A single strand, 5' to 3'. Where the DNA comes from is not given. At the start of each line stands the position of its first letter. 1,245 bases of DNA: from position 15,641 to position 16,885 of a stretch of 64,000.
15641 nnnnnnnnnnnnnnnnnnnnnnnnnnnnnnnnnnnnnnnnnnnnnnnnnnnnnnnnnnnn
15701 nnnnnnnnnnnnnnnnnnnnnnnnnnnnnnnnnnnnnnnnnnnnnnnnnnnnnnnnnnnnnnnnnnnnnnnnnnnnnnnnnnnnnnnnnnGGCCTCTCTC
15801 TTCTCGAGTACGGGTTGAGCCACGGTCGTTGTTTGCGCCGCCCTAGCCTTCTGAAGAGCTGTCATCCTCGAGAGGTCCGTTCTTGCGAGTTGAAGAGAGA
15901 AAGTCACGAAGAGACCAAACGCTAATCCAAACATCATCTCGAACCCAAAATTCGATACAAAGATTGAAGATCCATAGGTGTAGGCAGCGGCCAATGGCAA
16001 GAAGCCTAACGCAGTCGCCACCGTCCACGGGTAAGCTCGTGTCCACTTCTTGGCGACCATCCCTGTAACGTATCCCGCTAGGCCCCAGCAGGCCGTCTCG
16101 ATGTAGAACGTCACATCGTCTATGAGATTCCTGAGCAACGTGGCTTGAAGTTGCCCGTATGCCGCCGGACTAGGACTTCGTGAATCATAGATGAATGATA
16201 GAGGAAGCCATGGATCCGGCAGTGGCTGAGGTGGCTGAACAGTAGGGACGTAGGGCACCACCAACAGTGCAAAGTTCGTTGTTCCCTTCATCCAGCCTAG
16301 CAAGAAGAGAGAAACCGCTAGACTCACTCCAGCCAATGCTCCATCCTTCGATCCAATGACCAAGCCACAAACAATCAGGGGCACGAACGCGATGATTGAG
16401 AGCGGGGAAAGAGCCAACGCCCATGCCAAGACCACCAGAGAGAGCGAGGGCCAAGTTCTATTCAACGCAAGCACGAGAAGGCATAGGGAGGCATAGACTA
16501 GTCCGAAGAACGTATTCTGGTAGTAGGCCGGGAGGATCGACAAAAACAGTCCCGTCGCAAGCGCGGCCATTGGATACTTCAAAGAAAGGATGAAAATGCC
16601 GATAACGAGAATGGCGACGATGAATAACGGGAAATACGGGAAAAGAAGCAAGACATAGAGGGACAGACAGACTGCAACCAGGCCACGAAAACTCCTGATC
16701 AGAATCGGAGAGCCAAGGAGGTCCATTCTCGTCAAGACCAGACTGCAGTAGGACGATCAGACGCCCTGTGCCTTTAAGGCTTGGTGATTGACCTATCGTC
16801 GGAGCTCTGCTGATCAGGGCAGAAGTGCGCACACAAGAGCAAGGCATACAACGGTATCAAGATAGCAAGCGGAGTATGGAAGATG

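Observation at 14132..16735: Cdc48/VAT-type double AAA+ ATPase with its N domain replaced by a roughly 290-aa polytopic membrane domain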

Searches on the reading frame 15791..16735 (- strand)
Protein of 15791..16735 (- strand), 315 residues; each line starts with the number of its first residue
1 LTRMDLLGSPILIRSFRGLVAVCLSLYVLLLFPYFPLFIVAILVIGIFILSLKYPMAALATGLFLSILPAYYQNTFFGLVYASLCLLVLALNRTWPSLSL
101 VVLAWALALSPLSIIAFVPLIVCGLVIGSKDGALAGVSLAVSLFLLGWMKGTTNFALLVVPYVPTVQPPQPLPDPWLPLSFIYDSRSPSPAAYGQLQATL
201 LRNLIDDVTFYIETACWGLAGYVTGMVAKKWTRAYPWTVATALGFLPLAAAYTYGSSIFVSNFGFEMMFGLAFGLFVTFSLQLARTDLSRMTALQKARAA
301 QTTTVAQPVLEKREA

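Call 40: predict_structure(alignment_id=A2)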
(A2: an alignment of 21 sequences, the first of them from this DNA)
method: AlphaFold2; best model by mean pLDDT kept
length: 315 residues; sequences in the alignment: 21
mean_pLDDT: 81.0   pTM: 0.78
mean pLDDT of the five models: 81.0, 80.4, 79.4, 76.7, 75.0
residues with pLDDT >= 90: 125; 70-90: 124; 50-70: 44; < 50: 22
segments of 3 or more residues with pLDDT < 50: 1-6, 161-166, 179-181, 183-185, 313-315
pLDDT, mean of each block of 10 residues (from residue 1): 49 88 94 88 97 94 93 83 92 91 89 87 94 94 84 60 49 55 55 75 76 92 96 91 92 77 73 89 85 82 63 48
secondary structure, 60 per line:
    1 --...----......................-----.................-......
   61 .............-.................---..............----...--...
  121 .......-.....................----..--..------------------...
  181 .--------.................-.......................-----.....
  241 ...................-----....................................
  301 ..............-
elements in order: H10-31 H37-53 H55-73 H75-91 H95-108 H118-127 H129-149 H178-181 H190-206 H208-230 H236-259 H265-314

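Call 49: search_protein_representatives(alignment_id=A2)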
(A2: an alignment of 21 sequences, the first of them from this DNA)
Query: 21 sequences, 340 profile positions. Proteins with E-value up to 0.001 (for the whole library): 149; up to 1e-10: 112; up to 1e-30: 41. The best 149 are listed.
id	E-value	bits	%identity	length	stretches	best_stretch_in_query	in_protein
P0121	3.6e-99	348.3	-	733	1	6-339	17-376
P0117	1.3e-92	326.7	-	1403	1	5-339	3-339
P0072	2.5e-92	325.8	-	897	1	3-339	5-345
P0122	4.2e-91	321.8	-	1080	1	6-338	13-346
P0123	2.0e-90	319.6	-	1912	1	6-339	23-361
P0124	1.2e-87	310.4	-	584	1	6-339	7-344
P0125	2.5e-79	283.1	-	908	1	3-339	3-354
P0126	1.8e-76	273.7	-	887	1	4-339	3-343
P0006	1.6e-75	270.6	-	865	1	21-336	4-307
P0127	2.3e-69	250.4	-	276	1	9-265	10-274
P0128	4.2e-69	249.5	-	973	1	3-334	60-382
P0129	3.6e-66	239.8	-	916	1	8-339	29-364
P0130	4.1e-65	236.4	-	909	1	8-339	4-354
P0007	5.9e-64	232.5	-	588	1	28-339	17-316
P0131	6.6e-62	225.8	-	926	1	10-339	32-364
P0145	7.1e-37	143.5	-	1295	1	13-308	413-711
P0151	1.1e-32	129.8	-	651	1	15-331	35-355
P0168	2.3e-26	109.0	-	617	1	29-308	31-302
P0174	2.8e-24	102.1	-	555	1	27-334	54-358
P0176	4.5e-24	101.4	-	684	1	26-302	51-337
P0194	2.4e-21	92.5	-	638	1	24-335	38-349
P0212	1.6e-15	73.3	-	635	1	16-333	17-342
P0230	6.8e-09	51.5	-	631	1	25-318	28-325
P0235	3.2e-07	46.0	-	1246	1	26-283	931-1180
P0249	8.1e-05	38.1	-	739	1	26-287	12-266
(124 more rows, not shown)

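Call 51: search_protein_families(library=pfam, proteins=[P0168, P0174, P0176, P0194, P0212, P0230, P0249, P0235, P0145, P0151], max_evalue=0.001)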
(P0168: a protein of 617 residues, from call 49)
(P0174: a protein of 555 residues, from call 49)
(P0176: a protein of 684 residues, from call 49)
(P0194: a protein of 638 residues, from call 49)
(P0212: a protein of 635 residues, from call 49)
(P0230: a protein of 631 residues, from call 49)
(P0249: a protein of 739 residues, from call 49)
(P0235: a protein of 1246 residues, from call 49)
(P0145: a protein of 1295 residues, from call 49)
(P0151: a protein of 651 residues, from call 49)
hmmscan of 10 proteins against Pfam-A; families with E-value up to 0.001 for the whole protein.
P0168 (617 aa): 1 family
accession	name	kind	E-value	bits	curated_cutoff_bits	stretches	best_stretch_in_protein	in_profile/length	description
PF00004.35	AAA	-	7.1e-09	36.6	21.2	1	380-501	1-130/131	ATPase family associated with various cellular activities (AAA)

P0174 (555 aa): 0 families

P0176 (684 aa): 0 families

P0194 (638 aa): 1 family
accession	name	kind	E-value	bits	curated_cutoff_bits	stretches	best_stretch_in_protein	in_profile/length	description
PF06160.17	EzrA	-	0.00086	18.2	39.6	0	372-500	95-215/557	Septation ring formation regulator, EzrA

P0212 (635 aa): 0 families

P0230 (631 aa): 1 family
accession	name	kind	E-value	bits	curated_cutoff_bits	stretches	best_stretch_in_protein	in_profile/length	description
PF11977.14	RNase_Zc3h12a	-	1.1e-17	64.7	23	1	492-618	3-141/154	Zc3h12a-like Ribonuclease NYN domain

P0249 (739 aa): 5 families
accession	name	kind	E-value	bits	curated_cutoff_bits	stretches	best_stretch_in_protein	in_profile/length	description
PF13676.11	TIR_2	-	1.4e-19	71.2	28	1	392-506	1-116/122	TIR domain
PF00004.35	AAA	-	1.6e-19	71.1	21.2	2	538-625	43-130/131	ATPase family associated with various cellular activities (AAA)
PF01582.25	TIR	-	3.3e-06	27.4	21.3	1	390-468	2-82/179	TIR domain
PF09336.16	Vps4_C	-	1e-05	25.9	21.3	1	665-720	8-61/61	Vps4 C terminal oligomerisation domain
PF08937.16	ThsB_TIR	-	0.00017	22.4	21.2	1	393-481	1-98/100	Thoeris protein ThsB, TIR-like domain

P0235 (1246 aa): 3 families
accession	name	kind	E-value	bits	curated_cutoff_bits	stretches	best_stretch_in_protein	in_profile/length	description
PF13646.12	HEAT_2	-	7.4e-08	33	27.7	1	656-741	7-87/88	HEAT repeats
PF02985.28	HEAT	-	8.7e-05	22.9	23.5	0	652-678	3-29/31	HEAT repeat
PF04326.19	SLFN_AlbA_2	-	0.00054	20.9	25.3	1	49-149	19-115/118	Schlafen, AlbA_2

P0145 (1295 aa): 15 families
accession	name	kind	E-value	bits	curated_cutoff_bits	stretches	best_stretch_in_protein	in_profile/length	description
PF00004.35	AAA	-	2.9e-59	199.7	21.2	2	788-918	1-130/131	ATPase family associated with various cellular activities (AAA)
PF17862.7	AAA_lid_3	-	3.5e-20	71.6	27.2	2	941-983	1-43/45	AAA+ lid domain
PF01637.24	ATPase_2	-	3.2e-07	30.8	33.2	0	783-810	18-45/225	ATPase domain predominantly from Archaea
PF13173.12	AAA_14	-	1.1e-06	29.1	27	1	786-897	3-101/129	AAA domain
PF07724.20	AAA_2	-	3.6e-06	27.5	27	1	788-876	6-99/166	AAA domain (Cdc48 subfamily)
PF12775.13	AAA_7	-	8.7e-06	25.8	25.8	0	782-817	30-65/181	P-loop containing dynein motor region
PF05673.19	DUF815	-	1.9e-05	24.4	23.8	0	1066-1092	52-78/249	Protein of unknown function (DUF815)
PF13191.12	AAA_16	-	2.8e-05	25.1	32.6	0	786-820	25-62/167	AAA ATPase domain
PF02367.23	TsaE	-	4.1e-05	24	26.6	0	783-813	19-49/128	Threonylcarbamoyl adenosine biosynthesis protein TsaE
PF05496.18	RuvB_N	-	5.4e-05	23.4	27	0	783-858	31-98/159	Holliday junction DNA helicase RuvB P-loop domain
PF07728.20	AAA_5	-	5.9e-05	23.5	22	0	787-857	1-79/139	AAA domain (dynein-related subfamily)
PF13401.12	AAA_22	-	0.00012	22.8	27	0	787-818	7-41/130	AAA domain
PF00910.28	RNA_helicase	-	0.0004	21.3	21.5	0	788-813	1-26/105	RNA helicase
PF00005.33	ABC_tran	-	0.00092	20.3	25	0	780-812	6-38/137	ABC transporter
PF03215.21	Rad17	-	0.00096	19.6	23.8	0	788-854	48-113/186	Rad17 P-loop domain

P0151 (651 aa): 9 families
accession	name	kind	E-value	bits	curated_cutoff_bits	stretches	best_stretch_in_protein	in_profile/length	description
PF00004.35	AAA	-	1.6e-40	139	21.2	1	408-537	1-130/131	ATPase family associated with various cellular activities (AAA)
PF17862.7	AAA_lid_3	-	1.6e-07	31.2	27.2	1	560-586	1-27/45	AAA+ lid domain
PF13401.12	AAA_22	-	7.5e-06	26.7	27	1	408-446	8-49/130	AAA domain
PF05496.18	RuvB_N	-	8.8e-05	22.8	27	1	405-482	33-102/159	Holliday junction DNA helicase RuvB P-loop domain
PF13191.12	AAA_16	-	0.00015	22.7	32.6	0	409-439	28-61/167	AAA ATPase domain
PF13173.12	AAA_14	-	0.00015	22.2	27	0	408-476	5-74/129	AAA domain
PF07724.20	AAA_2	-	0.00024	21.6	27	0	407-489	5-93/166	AAA domain (Cdc48 subfamily)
PF01695.23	IstB_IS21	-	0.00025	21.1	24.1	1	406-484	93-173/238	IstB-like ATP binding protein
PF07728.20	AAA_5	-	0.00086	19.8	22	0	408-474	2-76/139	AAA domain (dynein-related subfamily)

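Call 52: search_protein_families(library=padloc, proteins=[P0230, P0249, P0235], max_evalue=0.001)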
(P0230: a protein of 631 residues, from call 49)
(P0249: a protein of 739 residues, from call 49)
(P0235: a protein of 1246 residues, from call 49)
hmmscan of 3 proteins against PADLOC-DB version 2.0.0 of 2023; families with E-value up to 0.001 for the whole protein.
P0230 (631 aa): 3 families
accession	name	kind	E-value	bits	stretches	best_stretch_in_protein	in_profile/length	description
PDLC03859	LmuB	-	6.7e-05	20.3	1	325-463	349-487/611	-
PDLC00551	JetC2|JetC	-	6.9e-05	18.9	1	332-480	795-940/1365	DUF3584 domain; MukB-like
PDLC03865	LmuB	-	0.0001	18.6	1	330-486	269-406/1007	-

P0249 (739 aa): 8 families
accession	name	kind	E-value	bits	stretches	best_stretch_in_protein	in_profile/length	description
PDLC02196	IetA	-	3.1e-12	44.6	2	541-673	170-297/374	-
PDLC04232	IetA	-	5.1e-12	43.8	1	539-671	162-290/330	-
PDLC00915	TRIP13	-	2.4e-10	38.3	2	579-647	164-231/302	TRIP13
PDLC04231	IetA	-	1.9e-07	29.2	1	537-625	161-247/262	-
PDLC02195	IetA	-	4.3e-07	27.6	0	342-379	130-167/395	-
PDLC00426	ThsB1|ThsB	-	4.2e-06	24.3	1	381-468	229-323/352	TIR-like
PDLC05062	PDC-S66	-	5.7e-06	24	1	376-452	135-212/282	-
PDLC02012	SAVED5--SAVED_TIR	-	3.2e-05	21.2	1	387-470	10-95/404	-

P0235 (1246 aa): 0 families

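Call 65: find_encoding_contigs(protein=P0249, flank=6000, max_places=2)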
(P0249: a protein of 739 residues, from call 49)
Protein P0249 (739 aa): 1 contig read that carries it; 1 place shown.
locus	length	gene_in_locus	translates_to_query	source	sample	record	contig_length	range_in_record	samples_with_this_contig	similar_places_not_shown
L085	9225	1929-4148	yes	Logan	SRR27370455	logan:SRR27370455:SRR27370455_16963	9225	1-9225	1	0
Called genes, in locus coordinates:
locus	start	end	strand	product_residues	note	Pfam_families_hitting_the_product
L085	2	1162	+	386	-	?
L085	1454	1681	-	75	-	-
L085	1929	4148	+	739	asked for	PF01582:TIR (weak), PF13676:TIR_2, PF00004:AAA, PF09336:Vps4_C (weak)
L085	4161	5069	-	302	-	PF22700:MVD-like_N (weak), PF00288:GHMP_kinases_N, PF08544:GHMP_kinases_C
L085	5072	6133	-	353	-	PF00291:PALP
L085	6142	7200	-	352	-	PF01118:Semialdhyde_dh, PF02774:Semialdhyde_dhC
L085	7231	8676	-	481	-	PF00696:AA_kinase, PF22468:ACT_9, PF01842:ACT, PF13840:ACT_7, PF22468:ACT_9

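Call 66: find_encoding_contigs(protein=P0230, flank=6000, max_places=2)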
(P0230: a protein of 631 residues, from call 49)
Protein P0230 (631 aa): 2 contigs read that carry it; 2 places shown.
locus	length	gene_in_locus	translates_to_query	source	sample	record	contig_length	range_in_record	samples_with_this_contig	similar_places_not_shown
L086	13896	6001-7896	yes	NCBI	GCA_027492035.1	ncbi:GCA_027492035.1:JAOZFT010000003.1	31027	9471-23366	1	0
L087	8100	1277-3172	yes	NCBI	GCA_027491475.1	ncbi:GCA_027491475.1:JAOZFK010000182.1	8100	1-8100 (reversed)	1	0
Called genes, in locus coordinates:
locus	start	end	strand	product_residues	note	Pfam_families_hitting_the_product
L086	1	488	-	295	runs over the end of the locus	PF01925:TauE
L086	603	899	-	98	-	PF11950:DUF3467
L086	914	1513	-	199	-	-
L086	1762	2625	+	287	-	PF05681:Fumerase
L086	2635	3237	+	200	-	PF05683:Fumerase_C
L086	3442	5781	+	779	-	PF03104:DNA_pol_B_exo1, PF00136:DNA_pol_B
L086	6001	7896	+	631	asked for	PF11977:RNase_Zc3h12a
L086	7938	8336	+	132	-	PF03966:Trm112p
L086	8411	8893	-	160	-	PF00111:Fer2 (faint), PF13085:Fer2_3 (weak), PF01799:Fer2_2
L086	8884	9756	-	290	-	PF00941:FAD_binding_5, PF03450:CO_deh_flav_C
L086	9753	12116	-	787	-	PF01315:Ald_Xan_dh_C, PF02738:MoCoBD_1, PF20256:MoCoBD_2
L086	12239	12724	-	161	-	PF01047:MarR (weak), PF13404:HTH_AsnC-type, PF13412:HTH_24, PF01037:AsnC_trans_reg, PF22482:AsnC_trans_reg_3 (weak)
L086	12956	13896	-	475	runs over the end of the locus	PF01835:MG2 (weak), PF07705:CARDB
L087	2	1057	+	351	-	?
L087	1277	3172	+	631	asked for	PF11977:RNase_Zc3h12a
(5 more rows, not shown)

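Call 69: fold_search(model_id=the predicted structure, library=pdb)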
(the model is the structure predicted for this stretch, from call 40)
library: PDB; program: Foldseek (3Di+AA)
matches with E <= 10: 41; with E <= 0.001: 0
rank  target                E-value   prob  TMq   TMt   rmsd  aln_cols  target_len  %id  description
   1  7uw9_a                1.7e+00  0.04  0.10  0.06  19.7       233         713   11  Citrus V-ATPase State 1, H in contact with subunit a (released 2022-07-06)
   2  6ivq_E                1.9e+00  0.04  0.11  0.13  28.7       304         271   14  Crystal structure of a membrane protein S19A (released 2019-11-06)
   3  4he8_C                2.5e+00  0.05  0.16  0.17  16.2       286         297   20  Crystal structure of the membrane domain of respiratory complex I from Thermus thermophilus (released 2013-02-13)
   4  8xx8_D                2.6e+00  0.04  0.12  0.14  20.8       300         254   14  Structure of Glycilhalorhodopsin from Salinarimonas soli (released 2024-10-16)
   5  6a2j                  3.2e+00  0.05  0.18  0.18  22.1       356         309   13  Crystal structure of heme A synthase from Bacillus subtilis (released 2018-11-21)
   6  8xx8_C                3.6e+00  0.04  0.12  0.14  20.7       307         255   14  Structure of Glycilhalorhodopsin from Salinarimonas soli (released 2024-10-16)
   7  7upp_B                3.9e+00  0.07  0.17  0.18  19.1       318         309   13  Crystal structure of designed heterotrimeric assembly DHT03_2arm_A21/B21/C long (released 2022-12-14)
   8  3rlb_A                4.7e+00  0.47  0.31  0.51   6.0       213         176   13  Crystal structure at 2.0 A of the S-component for thiamin from an ECF-type ABC transporter (released 2011-06-29)
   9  8fy5_A                4.9e+00  0.04  0.19  0.16  17.8       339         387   15  Human TMEM175-LAMP1 full-length complex (released 2023-06-28)
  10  9oci_A                4.9e+00  0.03  0.14  0.10  21.9       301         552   12  Transporter associated with antigen processing (TAP) bound to the viral protein rhUS6 in the outward-facing open state (released 2025-09-10)
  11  4dve_A                5.1e+00  0.06  0.16  0.23  18.3       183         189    8  Crystal structure at 2.1 A of the S-component for biotin from an ECF-type ABC transporter (released 2012-08-29)
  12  9gry_A                5.1e+00  0.03  0.17  0.18  17.0       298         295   12  Cryo-EM structure of human SLC35B1-Q113F variant with AMP-PNP (released 2025-05-21)
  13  8hj2_R                5.1e+00  0.02  0.12  0.13  22.2       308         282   13  GPR21 wt with G15 complex (released 2023-03-15)
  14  4tkr_A                5.5e+00  0.11  0.22  0.34  17.7       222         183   17  Native-SAD phasing for ThiT from Listeria monocytogenes serovar. (released 2014-06-18)
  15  7unj_A                5.5e+00  0.08  0.20  0.26  17.7       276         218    7  De novo designed chlorophyll dimer protein with Zn pheophorbide a methyl ester matching geometry of purple bacterial s (released 2023-04-19)
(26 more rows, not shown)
